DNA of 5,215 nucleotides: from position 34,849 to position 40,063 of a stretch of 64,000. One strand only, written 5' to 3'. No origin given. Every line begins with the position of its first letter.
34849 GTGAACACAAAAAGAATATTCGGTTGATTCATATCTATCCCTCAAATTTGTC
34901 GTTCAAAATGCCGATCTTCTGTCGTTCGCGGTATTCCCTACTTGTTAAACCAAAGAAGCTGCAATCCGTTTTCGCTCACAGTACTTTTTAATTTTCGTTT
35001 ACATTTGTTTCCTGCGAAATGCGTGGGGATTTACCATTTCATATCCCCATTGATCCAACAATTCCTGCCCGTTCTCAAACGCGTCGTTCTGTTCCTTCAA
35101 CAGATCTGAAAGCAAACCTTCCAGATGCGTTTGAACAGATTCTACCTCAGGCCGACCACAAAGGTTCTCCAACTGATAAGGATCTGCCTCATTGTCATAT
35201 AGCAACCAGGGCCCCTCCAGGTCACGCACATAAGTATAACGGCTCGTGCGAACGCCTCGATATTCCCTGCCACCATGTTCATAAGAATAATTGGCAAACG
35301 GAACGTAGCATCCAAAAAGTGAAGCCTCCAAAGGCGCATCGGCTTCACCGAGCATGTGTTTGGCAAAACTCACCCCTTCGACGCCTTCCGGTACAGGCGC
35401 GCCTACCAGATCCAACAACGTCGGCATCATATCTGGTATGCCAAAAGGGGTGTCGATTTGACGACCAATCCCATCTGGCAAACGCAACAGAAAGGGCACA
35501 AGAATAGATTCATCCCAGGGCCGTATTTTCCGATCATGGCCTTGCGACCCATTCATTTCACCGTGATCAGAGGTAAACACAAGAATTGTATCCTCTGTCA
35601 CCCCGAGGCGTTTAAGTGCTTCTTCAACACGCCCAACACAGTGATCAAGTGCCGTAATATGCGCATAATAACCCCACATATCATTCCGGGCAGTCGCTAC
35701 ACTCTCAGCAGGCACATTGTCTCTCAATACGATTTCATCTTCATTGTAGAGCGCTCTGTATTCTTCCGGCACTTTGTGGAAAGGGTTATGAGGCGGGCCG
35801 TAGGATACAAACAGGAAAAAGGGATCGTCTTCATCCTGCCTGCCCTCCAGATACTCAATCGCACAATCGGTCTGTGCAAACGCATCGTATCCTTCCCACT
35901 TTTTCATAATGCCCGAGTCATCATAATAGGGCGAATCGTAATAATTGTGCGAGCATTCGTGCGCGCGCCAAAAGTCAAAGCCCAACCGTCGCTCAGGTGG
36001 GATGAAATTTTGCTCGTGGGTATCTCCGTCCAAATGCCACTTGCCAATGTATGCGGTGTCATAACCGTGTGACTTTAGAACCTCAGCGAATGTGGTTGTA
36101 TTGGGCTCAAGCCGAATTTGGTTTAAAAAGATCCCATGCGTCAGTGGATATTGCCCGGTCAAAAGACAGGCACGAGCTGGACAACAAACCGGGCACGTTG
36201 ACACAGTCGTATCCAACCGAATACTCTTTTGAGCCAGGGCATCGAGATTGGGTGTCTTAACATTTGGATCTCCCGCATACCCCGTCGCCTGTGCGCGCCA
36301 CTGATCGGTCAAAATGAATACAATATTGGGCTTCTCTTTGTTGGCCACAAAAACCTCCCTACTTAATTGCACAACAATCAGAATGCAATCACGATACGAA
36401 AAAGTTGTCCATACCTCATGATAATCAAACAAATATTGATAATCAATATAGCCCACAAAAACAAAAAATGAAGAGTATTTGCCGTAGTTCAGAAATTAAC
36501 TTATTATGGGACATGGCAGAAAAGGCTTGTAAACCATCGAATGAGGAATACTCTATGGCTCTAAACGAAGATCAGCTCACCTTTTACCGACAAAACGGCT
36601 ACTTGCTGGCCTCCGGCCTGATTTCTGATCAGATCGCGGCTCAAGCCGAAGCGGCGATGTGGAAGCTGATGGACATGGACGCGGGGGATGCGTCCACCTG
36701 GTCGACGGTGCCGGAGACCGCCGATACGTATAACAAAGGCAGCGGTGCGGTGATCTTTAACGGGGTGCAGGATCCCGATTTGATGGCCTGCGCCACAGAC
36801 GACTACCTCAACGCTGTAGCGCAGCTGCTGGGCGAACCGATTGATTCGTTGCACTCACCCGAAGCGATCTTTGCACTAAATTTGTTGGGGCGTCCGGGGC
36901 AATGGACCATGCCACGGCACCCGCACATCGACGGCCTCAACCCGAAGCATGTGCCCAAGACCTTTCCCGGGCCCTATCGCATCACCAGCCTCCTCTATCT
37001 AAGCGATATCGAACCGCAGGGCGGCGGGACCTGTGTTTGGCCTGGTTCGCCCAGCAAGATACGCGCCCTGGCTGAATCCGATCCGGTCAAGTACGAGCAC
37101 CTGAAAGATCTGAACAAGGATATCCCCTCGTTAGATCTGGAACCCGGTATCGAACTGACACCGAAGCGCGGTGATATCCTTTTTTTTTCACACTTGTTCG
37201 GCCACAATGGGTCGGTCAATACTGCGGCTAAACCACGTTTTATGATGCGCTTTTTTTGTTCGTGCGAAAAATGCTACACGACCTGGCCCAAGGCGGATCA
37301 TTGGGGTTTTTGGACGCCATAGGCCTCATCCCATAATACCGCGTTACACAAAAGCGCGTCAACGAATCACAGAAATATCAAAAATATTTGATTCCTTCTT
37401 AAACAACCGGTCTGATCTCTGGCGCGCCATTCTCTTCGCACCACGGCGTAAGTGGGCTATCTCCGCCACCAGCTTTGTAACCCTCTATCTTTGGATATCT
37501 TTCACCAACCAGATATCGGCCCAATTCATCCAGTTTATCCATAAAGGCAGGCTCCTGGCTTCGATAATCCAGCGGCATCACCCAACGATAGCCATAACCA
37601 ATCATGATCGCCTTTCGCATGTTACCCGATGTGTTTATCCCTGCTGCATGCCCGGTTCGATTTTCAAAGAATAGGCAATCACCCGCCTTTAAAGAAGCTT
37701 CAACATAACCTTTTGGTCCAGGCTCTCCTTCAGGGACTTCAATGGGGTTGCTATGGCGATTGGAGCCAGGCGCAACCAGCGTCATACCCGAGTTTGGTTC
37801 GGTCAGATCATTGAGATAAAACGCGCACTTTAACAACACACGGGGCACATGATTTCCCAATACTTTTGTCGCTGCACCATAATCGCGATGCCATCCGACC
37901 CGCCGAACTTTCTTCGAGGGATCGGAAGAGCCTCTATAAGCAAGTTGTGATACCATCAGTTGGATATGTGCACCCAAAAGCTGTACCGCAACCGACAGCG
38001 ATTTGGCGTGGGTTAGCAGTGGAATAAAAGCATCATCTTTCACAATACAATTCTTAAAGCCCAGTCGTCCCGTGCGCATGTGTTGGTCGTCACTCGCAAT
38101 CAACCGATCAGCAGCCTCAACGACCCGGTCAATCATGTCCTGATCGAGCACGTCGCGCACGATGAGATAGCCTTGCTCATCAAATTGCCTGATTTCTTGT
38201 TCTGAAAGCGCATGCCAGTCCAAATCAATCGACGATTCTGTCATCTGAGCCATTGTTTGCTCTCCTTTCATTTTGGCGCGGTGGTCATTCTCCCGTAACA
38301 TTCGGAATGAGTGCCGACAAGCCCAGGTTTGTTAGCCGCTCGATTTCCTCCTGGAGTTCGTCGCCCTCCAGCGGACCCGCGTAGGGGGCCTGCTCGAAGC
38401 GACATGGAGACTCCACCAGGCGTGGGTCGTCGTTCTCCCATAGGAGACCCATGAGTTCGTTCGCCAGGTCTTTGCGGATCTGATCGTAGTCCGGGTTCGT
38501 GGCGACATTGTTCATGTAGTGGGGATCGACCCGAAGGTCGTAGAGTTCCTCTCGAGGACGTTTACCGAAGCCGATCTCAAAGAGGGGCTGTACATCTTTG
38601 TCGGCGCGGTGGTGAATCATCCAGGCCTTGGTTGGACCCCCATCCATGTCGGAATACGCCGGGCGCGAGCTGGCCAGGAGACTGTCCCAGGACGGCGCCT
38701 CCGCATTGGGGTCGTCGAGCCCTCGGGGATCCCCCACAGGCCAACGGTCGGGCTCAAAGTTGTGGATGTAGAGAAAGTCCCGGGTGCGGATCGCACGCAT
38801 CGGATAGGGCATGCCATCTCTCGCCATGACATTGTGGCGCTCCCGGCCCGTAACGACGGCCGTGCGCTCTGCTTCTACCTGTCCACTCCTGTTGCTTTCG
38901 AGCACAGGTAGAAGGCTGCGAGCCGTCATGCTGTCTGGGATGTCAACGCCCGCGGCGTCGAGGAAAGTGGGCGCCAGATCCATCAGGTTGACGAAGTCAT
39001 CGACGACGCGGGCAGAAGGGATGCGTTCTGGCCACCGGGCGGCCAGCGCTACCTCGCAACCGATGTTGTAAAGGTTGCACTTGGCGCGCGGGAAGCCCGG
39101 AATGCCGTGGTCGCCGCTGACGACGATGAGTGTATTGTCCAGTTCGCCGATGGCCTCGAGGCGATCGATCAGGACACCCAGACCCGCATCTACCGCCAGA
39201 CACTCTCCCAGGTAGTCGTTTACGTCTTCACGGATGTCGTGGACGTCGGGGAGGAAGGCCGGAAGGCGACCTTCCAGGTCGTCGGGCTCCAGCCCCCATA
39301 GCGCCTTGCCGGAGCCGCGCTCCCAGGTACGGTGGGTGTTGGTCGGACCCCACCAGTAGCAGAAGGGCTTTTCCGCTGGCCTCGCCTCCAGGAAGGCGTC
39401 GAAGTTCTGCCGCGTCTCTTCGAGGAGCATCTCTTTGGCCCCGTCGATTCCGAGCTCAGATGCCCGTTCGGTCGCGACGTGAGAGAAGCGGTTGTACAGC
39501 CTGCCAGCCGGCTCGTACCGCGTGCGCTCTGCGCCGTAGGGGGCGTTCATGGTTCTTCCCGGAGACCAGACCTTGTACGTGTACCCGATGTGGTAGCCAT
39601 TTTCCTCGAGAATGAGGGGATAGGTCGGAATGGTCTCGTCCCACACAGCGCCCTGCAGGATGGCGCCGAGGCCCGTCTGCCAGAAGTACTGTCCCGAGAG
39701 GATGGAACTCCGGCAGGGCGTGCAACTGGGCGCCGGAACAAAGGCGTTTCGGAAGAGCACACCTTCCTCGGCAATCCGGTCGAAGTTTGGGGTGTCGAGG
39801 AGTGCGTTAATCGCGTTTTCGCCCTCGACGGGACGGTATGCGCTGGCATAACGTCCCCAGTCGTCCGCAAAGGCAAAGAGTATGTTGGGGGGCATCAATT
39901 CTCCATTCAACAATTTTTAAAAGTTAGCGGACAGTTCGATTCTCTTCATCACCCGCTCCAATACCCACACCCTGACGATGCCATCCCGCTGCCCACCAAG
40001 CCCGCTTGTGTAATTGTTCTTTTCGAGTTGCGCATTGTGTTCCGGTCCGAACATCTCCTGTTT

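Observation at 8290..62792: Nine PhyH-family Fe/2OG dioxygenase paralogs systematically interleaved and co-transcribed with 13 cytoplasmic sulfatases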

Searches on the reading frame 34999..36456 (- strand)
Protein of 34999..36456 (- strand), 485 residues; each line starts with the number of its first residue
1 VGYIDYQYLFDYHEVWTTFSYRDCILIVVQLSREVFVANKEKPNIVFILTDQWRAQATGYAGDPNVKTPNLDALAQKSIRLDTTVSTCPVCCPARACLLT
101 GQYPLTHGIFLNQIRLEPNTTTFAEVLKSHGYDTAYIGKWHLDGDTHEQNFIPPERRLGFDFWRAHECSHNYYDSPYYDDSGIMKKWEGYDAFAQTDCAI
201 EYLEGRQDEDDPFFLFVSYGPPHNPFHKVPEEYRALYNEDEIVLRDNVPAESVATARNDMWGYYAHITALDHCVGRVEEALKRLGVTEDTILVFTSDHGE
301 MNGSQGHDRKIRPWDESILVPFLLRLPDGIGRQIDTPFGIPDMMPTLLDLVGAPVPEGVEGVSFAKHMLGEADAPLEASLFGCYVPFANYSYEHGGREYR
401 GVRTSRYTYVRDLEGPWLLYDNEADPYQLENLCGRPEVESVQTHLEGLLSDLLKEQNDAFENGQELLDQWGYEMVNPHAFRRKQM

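Call 5: search_protein_families(library=pfam, proteins=[window:34999-36456:-])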
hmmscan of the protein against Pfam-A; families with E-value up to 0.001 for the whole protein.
window:34999-36456:- (485 aa): 3 families
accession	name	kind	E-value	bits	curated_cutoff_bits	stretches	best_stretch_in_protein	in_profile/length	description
PF00884.28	Sulfatase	-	1.1e-57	196.1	25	1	43-352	1-300/301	Sulfatase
PF16347.10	SGSH_C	-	1.5e-16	61.4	29.3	1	314-452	12-151/154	N-sulphoglucosamine sulphohydrolase, C-terminal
PF01663.27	Phosphodiest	-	3.3e-14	53.7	23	1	46-310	2-229/342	Type I phosphodiesterase / nucleotide pyrophosphatase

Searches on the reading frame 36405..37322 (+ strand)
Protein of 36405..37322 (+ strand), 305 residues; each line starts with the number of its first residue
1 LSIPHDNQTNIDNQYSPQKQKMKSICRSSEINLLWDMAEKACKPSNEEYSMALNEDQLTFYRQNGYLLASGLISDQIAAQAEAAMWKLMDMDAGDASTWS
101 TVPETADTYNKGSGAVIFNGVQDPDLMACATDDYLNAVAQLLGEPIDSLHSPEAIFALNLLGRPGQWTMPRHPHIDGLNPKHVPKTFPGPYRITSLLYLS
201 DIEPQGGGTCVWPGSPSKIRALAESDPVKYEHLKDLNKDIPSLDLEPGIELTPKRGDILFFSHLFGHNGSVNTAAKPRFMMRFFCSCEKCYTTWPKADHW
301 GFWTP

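Call 5: search_protein_families(library=pfam, proteins=[window:36405-37322:+])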
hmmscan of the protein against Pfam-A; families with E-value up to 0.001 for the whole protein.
window:36405-37322:+ (305 aa): 1 family
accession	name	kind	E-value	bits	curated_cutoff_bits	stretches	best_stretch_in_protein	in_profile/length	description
PF05721.19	PhyH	-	4.9e-06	27.4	22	1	61-279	1-212/213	Phytanoyl-CoA dioxygenase (PhyH)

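Call 63: search_protein_families(library=ncbifam, max_evalue=0.001, proteins=[window:36555-37322:+])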
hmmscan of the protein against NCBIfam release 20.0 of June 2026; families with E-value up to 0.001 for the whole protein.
window:36555-37322:+ (255 aa): 0 families

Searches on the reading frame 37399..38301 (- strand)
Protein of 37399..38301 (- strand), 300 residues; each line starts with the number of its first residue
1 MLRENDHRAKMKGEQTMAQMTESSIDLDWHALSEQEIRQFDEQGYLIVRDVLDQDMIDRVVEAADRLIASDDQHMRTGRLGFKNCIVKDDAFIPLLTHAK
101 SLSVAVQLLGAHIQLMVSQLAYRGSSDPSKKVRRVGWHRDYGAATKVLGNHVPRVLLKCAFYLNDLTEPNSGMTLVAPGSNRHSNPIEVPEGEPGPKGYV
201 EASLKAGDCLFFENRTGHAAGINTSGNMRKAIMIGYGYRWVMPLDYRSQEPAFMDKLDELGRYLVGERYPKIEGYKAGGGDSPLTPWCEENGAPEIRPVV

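Call 5: search_protein_families(library=pfam, proteins=[window:37399-38301:-])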
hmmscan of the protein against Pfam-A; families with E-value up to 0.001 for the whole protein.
window:37399-38301:- (300 aa): 1 family
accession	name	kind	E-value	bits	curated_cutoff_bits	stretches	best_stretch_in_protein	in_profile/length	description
PF05721.19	PhyH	-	5.9e-16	59.8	22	1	40-231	1-213/213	Phytanoyl-CoA dioxygenase (PhyH)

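Call 41: search_solved_structures(query=window:37399-38253:-, max_evalue=0.1)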
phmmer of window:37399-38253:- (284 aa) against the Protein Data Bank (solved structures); distinct sequences matched with E-value up to 0.1: 30.
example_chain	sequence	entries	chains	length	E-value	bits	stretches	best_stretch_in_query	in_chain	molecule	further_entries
7vbq_B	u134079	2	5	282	1.9e-07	33.9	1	15-253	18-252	Fe(II)/(alpha)ketoglutarate-dependent dioxygenase TlxI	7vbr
8zyb_E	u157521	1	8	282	7.4e-06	28.7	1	122-252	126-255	DhiD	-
7dzz_A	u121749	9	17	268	1.5e-05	27.7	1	15-173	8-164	Phytanoyl-CoA dioxygenase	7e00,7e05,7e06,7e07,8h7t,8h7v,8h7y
7e01_A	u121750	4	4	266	1.6e-05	27.6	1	15-169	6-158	Phytanoyl-CoA dioxygenase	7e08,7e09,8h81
7dt0_A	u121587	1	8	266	2.4e-05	27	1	15-172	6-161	Phytanoyl-CoA dioxygenase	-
5ep9_A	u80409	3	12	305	5.5e-05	25.8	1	18-245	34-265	SnoN,Epimerase SnoN | SnoN,SnoN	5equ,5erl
4xaa_A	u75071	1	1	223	8.4e-05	25.2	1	90-221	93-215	Putative oxygenase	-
6ec3_A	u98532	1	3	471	8.8e-05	25.2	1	91-221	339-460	Methyltransferase domain-containing protein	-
9j1h_A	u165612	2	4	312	0.00017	24.2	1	135-255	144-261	Verruculogen synthase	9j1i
9les_A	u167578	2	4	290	0.00021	23.9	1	135-255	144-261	Verruculogen synthase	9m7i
9ler_A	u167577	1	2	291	0.00021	23.9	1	135-255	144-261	Verruculogen synthase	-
6oxj_A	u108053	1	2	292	0.00023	23.8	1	135-255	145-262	Verruculogen synthase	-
7de0_B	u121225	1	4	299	0.00025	23.7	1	135-255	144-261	FtmOx1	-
7etk_A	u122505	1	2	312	0.00025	23.7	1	135-255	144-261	Verruculogen synthase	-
7etl_A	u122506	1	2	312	0.00025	23.6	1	135-255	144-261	Verruculogen synthase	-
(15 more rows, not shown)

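Call 63: search_protein_families(library=ncbifam, max_evalue=0.001, proteins=[window:37399-38253:-])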
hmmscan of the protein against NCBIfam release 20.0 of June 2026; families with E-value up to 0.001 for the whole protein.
window:37399-38253:- (284 aa): 1 family
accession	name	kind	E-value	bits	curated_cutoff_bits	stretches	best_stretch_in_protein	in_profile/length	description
TIGR02408.1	ectoine_ThpD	equivalog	9.4e-06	25.1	336.5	1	15-169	16-173/277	ectoine hydroxylase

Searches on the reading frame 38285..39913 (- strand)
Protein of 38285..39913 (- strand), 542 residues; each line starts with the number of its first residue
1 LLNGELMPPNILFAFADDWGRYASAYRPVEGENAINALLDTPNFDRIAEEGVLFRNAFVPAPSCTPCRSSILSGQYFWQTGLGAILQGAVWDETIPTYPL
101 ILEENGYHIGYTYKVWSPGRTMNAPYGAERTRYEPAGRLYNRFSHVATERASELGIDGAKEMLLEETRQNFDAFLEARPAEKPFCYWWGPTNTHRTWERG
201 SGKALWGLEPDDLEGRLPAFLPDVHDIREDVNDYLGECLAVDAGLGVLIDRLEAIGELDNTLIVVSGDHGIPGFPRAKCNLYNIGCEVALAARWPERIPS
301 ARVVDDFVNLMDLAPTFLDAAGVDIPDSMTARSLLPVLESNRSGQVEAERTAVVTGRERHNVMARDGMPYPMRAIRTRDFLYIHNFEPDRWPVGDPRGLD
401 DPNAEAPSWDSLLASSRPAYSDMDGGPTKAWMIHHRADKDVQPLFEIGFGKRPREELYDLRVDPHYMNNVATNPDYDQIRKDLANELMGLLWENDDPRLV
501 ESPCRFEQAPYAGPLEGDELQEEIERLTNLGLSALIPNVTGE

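Call 5: search_protein_families(library=pfam, proteins=[window:38285-39913:-])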
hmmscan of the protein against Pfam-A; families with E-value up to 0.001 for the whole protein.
window:38285-39913:- (542 aa): 3 families
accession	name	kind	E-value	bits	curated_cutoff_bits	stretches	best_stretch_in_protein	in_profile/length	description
PF00884.28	Sulfatase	-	1e-28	101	25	1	9-323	1-301/301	Sulfatase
PF16347.10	SGSH_C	-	1.3e-18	68.1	29.3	2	280-346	10-76/154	N-sulphoglucosamine sulphohydrolase, C-terminal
PF01663.27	Phosphodiest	-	2.6e-05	24.5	23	0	239-272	189-222/342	Type I phosphodiesterase / nucleotide pyrophosphatase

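Call 86: search_protein_families(library=ncbifam, max_evalue=1e-10, proteins=[window:38285-39895:-])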
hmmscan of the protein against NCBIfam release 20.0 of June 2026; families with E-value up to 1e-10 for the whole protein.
window:38285-39895:- (536 aa): 3 families
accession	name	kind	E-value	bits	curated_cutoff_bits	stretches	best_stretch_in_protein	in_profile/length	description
NF010322.0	PRK13759.1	equivalog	1.2e-29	103.2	481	2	219-338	261-386/486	arylsulfatase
TIGR03417.1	chol_sulfatase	equivalog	1.6e-26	93.3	433.45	1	218-346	245-379/500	choline-sulfatase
NF045661.1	HdlasePehA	equivalog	1.7e-23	83.1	900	0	219-339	275-399/506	phosphoric/sulfuric ester hydrolase PehA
